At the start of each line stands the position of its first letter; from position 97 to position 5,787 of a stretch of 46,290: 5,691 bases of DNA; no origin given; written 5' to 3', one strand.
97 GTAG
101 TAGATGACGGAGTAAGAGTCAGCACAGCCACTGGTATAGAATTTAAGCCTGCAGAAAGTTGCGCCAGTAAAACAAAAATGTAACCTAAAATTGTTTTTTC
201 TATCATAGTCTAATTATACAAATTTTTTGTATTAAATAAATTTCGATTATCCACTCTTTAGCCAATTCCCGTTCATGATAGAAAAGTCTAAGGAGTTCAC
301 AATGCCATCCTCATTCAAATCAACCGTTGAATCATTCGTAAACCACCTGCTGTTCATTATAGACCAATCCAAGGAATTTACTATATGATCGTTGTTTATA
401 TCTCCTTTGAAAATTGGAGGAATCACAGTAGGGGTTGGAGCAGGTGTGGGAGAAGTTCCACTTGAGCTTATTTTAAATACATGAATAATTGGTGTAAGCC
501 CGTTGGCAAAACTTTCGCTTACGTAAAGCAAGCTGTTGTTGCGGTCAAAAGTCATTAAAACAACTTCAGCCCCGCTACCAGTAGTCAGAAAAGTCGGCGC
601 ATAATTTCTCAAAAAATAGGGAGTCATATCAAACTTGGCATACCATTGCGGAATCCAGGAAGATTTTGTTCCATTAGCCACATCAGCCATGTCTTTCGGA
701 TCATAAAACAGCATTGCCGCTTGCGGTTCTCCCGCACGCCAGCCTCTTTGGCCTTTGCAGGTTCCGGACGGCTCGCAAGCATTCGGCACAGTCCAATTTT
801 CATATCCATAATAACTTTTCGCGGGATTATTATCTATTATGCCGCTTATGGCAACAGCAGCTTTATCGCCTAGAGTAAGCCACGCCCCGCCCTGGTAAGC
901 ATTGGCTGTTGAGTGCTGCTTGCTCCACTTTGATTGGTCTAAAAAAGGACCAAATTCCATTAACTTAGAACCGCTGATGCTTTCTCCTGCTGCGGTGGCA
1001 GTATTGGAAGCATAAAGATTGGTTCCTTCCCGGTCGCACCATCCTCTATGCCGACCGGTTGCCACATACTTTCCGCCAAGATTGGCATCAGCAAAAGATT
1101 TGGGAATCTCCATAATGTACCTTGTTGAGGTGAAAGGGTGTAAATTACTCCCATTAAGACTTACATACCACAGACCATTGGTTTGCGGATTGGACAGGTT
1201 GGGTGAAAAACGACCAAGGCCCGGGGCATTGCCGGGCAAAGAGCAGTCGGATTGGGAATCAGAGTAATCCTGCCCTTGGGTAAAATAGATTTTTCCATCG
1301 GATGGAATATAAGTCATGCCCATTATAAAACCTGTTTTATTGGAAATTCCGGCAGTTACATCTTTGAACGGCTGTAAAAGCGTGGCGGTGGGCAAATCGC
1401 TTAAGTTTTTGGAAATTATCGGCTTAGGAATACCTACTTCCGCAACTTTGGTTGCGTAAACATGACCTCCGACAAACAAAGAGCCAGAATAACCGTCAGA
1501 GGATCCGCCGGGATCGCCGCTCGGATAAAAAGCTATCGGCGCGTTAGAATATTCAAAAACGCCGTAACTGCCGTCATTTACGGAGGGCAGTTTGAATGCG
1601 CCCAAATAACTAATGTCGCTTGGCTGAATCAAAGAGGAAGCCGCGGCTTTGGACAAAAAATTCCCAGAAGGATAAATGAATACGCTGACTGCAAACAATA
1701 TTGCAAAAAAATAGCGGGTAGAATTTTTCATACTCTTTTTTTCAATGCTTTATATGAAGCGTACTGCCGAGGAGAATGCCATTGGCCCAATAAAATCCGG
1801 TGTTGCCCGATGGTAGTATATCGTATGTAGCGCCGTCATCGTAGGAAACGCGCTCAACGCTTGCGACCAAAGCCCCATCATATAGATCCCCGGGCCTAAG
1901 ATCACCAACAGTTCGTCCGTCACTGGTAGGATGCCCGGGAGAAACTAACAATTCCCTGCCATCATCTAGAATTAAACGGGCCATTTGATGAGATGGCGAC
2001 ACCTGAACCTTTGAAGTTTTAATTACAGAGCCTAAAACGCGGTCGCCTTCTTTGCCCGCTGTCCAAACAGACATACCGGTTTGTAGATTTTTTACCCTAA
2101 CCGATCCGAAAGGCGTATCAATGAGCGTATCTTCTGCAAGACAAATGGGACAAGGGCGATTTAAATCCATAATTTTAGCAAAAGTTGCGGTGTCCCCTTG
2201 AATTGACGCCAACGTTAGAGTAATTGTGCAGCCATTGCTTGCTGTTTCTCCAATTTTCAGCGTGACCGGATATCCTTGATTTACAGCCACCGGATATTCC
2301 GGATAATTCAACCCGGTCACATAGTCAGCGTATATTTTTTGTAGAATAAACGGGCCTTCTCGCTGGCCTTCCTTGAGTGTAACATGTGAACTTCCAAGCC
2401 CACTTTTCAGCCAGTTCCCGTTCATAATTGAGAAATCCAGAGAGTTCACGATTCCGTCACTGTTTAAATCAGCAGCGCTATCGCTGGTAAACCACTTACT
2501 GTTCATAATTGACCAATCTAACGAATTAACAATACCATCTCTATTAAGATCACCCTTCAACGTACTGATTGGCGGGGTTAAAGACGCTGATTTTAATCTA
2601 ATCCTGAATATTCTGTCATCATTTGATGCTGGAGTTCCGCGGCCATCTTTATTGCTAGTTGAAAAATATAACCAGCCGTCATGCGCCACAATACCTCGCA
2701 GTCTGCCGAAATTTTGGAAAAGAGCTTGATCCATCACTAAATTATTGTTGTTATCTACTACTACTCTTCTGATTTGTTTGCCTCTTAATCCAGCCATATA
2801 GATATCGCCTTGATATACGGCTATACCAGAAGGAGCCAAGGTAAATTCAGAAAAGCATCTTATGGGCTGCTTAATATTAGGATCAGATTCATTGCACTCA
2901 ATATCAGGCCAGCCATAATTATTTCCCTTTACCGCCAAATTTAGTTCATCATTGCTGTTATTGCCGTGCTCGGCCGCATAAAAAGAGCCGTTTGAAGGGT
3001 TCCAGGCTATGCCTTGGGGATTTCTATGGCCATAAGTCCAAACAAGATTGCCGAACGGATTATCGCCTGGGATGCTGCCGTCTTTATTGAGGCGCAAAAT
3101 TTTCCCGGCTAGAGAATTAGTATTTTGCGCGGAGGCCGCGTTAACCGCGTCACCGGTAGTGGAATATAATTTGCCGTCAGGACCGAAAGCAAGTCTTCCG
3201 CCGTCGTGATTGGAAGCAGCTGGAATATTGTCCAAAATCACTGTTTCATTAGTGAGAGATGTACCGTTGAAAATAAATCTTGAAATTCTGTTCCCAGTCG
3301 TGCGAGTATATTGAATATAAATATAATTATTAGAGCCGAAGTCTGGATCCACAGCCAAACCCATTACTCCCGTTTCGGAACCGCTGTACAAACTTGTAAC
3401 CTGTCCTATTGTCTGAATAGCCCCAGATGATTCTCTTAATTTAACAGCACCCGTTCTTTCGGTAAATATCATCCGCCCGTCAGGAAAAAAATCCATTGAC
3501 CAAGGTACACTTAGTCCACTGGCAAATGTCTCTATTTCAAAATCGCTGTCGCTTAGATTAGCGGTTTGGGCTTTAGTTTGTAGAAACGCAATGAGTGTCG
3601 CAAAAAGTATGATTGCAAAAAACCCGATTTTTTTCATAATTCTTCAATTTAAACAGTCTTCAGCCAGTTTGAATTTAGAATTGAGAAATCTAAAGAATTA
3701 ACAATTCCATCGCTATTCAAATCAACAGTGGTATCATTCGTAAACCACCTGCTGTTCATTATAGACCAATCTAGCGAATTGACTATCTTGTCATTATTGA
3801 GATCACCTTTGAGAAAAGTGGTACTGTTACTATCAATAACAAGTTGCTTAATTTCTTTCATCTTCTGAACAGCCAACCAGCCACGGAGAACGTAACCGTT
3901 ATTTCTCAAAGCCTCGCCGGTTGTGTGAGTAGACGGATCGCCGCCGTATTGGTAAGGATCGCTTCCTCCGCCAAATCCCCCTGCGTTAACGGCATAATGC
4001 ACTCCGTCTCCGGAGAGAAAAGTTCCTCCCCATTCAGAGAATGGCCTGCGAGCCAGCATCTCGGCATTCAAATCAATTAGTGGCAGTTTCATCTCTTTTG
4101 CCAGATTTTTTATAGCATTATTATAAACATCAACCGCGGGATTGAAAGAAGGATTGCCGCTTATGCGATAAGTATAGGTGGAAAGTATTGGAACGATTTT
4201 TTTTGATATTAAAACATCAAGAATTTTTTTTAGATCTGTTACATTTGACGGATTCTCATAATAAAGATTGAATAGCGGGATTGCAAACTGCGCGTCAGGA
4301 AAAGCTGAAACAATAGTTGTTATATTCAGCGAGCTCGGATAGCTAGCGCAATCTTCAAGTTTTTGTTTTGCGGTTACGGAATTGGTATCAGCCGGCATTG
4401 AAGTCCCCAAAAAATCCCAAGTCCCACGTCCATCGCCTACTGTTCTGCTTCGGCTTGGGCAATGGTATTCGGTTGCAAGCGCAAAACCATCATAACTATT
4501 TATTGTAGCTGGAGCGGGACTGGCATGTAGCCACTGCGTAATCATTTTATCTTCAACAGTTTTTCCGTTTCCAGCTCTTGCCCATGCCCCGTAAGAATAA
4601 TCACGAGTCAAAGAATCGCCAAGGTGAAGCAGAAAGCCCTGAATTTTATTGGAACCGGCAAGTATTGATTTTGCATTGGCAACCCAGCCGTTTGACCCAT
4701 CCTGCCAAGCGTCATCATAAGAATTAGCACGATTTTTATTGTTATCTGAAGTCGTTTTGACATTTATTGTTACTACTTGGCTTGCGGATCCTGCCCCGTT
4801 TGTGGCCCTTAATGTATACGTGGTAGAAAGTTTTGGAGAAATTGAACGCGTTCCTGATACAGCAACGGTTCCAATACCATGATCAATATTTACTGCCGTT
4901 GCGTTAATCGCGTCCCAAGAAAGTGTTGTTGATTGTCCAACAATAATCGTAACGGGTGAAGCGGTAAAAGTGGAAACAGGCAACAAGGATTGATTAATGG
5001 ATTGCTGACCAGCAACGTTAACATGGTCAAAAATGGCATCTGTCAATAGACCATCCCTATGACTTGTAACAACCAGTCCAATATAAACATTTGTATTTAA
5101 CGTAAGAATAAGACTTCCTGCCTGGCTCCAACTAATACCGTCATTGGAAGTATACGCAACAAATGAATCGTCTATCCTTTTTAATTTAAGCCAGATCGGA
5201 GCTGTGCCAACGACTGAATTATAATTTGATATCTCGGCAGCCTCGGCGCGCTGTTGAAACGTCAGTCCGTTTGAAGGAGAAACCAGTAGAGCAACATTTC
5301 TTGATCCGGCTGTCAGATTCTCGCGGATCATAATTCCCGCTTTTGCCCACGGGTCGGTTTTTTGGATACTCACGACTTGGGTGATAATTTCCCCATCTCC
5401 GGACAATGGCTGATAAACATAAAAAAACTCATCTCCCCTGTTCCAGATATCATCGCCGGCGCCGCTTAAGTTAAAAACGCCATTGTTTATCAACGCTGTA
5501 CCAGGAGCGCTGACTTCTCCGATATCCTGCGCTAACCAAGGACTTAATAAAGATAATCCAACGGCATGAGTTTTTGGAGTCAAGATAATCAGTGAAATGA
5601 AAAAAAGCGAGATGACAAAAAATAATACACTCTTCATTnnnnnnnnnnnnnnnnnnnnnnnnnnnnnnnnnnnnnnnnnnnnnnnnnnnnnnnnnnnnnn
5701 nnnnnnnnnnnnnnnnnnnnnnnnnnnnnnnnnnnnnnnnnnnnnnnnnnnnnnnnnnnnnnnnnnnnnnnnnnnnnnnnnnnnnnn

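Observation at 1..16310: Minimal non-cellulolytic cohesin-dockerin surface-display locus: 9 dockerin cargos and 2 single-cohesin anchors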

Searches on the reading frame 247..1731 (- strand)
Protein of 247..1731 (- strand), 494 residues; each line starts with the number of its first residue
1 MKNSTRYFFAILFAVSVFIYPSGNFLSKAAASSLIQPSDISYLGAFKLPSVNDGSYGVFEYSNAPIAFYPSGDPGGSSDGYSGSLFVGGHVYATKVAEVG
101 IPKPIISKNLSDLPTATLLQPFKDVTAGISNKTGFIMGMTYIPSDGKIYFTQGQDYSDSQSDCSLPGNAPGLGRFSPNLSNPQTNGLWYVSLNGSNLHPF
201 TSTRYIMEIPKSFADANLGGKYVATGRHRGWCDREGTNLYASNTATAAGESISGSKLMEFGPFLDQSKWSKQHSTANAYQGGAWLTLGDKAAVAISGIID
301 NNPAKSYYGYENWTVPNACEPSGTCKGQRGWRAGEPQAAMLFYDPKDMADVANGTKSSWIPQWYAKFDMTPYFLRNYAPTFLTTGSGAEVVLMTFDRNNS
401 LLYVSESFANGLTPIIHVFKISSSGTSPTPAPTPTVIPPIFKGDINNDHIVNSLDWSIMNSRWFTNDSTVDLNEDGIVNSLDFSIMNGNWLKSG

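Call 4: search_protein_families(library=pfam, proteins=[window:247-1731:-], max_evalue=0.1)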
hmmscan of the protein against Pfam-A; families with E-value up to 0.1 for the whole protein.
window:247-1731:- (494 aa): 1 family
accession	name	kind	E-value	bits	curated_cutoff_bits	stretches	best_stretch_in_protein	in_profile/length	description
PF00404.24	Dockerin_1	-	1.4e-07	32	22.9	1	442-487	1-53/57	Dockerin type I domain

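Call 23: find_encoding_contigs(protein=window:247-1731:-, flank=10000, max_places=4)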
Protein window:247-1731:- (494 aa): 12 contigs read that carry it; 4 places shown.
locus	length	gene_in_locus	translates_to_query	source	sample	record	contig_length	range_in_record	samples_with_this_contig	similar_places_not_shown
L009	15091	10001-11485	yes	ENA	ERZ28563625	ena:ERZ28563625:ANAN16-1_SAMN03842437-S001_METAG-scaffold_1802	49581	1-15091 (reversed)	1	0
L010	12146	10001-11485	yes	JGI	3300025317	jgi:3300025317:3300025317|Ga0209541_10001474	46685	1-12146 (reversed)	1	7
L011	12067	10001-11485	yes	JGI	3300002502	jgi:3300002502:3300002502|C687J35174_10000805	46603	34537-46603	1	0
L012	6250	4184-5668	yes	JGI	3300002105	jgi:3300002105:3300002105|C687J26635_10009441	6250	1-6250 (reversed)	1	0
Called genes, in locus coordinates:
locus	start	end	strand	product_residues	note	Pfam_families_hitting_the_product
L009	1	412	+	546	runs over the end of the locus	PF05048:NosD (faint), PF13229:Beta_helix, PF00404:Dockerin_1 (weak)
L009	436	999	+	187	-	PF00963:Cohesin (weak)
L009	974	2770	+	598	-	PF07602:DUF1565, PF22842:Pel9A-like_beta_helix, PF13229:Beta_helix (faint), PF00404:Dockerin_1 (weak)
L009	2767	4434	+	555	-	PF22842:Pel9A-like_beta_helix (weak), PF13229:Beta_helix, PF00404:Dockerin_1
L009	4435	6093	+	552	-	PF07602:DUF1565 (faint), PF22842:Pel9A-like_beta_helix, PF13229:Beta_helix (faint), PF00404:Dockerin_1 (weak)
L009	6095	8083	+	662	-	PF00404:Dockerin_1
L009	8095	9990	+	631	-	PF07995:GSDH, PF00404:Dockerin_1, PF13403:Hint_2 (weak)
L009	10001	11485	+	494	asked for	PF00404:Dockerin_1 (weak)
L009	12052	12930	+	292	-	PF03462:PCRF, PF00472:RF-1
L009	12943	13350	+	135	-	PF00886:Ribosomal_S16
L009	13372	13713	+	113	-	PF13083:KH_KhpA-B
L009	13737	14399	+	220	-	PF01746:tRNA_m1G_MT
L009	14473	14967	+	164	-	PF12637:TSCPD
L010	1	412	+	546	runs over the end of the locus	PF05048:NosD (faint), PF13229:Beta_helix, PF00404:Dockerin_1 (weak)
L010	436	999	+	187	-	PF00963:Cohesin (weak)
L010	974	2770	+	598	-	PF07602:DUF1565, PF22842:Pel9A-like_beta_helix, PF13229:Beta_helix (faint), PF00404:Dockerin_1 (weak)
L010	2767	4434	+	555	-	PF22842:Pel9A-like_beta_helix (weak), PF13229:Beta_helix, PF00404:Dockerin_1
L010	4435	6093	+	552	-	PF07602:DUF1565 (faint), PF22842:Pel9A-like_beta_helix, PF13229:Beta_helix (faint), PF00404:Dockerin_1 (weak)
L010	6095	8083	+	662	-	PF00404:Dockerin_1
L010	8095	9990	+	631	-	PF07995:GSDH, PF00404:Dockerin_1, PF13403:Hint_2 (weak)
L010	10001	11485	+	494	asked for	PF00404:Dockerin_1 (weak)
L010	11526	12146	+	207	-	?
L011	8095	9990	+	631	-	PF07995:GSDH, PF00404:Dockerin_1, PF13403:Hint_2 (weak)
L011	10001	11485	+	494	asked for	PF00404:Dockerin_1 (weak)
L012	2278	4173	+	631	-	PF07995:GSDH, PF00404:Dockerin_1, PF13403:Hint_2 (weak)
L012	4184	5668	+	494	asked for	PF00404:Dockerin_1 (weak)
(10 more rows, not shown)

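Call 28: search_protein_families(library=pfam, proteins=[L010:11526-12146:+], max_evalue=0.1)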
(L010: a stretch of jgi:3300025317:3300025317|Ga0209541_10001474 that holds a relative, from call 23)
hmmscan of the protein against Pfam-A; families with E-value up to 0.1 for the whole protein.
L010:11526-12146:+ (207 aa): 1 family
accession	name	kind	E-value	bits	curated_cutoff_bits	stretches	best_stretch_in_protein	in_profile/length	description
PF00963.24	Cohesin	-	2.6e-09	37.8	24.1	1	33-154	5-126/139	Cohesin domain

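Call 30: search_solved_structures(query=window:247-1731:-, max_evalue=1)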
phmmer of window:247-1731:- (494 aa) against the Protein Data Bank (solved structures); distinct sequences matched with E-value up to 1: 4.
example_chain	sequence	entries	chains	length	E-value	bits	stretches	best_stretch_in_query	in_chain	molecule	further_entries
2mte_A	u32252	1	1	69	0.009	18.1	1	442-490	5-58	Cellulose 1,4-beta-cellobiosidase (reducing end) CelS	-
1daq_A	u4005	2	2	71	0.0092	18.1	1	442-490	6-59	ENDOGLUCANASE SS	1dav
9nig_M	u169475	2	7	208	0.059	15.4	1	127-183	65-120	PB TCR alpha chain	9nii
2y3n_B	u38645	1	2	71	0.24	13.5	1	441-486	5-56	CELLULOSOMAL FAMILY-48 PROCESSIVE GLYCOSIDE HYDROLASE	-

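Call 38: search_protein_families(library=ncbifam, proteins=[window:247-1731:-], max_evalue=0.01)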
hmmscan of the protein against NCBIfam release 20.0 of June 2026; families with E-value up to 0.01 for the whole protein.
window:247-1731:- (494 aa): 0 families

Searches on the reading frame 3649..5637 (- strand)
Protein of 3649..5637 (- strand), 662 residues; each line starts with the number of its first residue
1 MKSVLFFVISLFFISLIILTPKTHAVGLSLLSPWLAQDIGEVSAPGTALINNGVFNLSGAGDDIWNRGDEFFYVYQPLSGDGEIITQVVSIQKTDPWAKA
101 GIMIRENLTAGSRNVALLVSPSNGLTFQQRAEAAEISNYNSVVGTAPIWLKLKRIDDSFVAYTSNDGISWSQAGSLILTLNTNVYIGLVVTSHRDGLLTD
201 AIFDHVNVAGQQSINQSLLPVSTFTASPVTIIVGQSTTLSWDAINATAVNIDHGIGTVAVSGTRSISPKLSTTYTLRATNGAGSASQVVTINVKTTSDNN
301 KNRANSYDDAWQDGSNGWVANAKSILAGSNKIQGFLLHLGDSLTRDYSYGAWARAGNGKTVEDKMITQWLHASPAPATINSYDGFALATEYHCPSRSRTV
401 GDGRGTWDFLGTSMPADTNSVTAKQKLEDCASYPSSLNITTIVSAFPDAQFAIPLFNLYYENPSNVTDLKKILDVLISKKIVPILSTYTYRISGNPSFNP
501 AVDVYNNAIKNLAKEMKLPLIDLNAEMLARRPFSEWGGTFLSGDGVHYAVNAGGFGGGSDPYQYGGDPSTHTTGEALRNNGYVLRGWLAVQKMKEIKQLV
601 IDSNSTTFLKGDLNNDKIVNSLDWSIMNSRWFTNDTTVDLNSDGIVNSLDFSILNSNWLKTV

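Call 4: search_protein_families(library=pfam, proteins=[window:3649-5637:-], max_evalue=0.1)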
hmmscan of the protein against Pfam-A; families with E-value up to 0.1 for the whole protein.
window:3649-5637:- (662 aa): 4 families
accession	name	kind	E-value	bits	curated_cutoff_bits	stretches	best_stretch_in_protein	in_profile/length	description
PF00404.24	Dockerin_1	-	4.2e-08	33.7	22.9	1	610-655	1-53/57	Dockerin type I domain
PF13472.12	Lipase_GDSL_2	-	0.00025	22.1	32.9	1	462-531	87-157/178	GDSL-like Lipase/Acylhydrolase family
PF00657.28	Lipase_GDSL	-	0.003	18.2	23.6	0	483-549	129-197/208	GDSL-like Lipase/Acylhydrolase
PF07081.18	DUF1349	-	0.0037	17.4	32.4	1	142-195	111-164/179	Protein of unknown function (DUF1349)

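Call 38: search_protein_families(library=ncbifam, proteins=[window:3649-5637:-], max_evalue=0.01)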
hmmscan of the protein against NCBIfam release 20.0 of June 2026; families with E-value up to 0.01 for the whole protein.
window:3649-5637:- (662 aa): 0 families

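Call 41: search_solved_structures(query=window:3649-5637:-, max_evalue=1)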
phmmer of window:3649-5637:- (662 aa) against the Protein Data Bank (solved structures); distinct sequences matched with E-value up to 1: 6.
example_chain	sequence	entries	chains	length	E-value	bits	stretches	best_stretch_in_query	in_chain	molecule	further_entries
1daq_A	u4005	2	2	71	0.013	17.4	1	607-660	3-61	ENDOGLUCANASE SS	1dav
2mte_A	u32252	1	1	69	0.016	17.2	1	607-660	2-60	Cellulose 1,4-beta-cellobiosidase (reducing end) CelS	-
2y3n_B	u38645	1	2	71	0.028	16.4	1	609-658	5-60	CELLULOSOMAL FAMILY-48 PROCESSIVE GLYCOSIDE HYDROLASE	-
2yik_A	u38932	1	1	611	0.17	13.7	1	606-656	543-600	ENDOGLUCANASE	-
8xap_A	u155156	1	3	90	0.35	12.7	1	466-534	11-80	DNA binding protein alba-1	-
3ul4_B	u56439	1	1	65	0.65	11.8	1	608-655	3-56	Cellulosome enzyme, dockerin type I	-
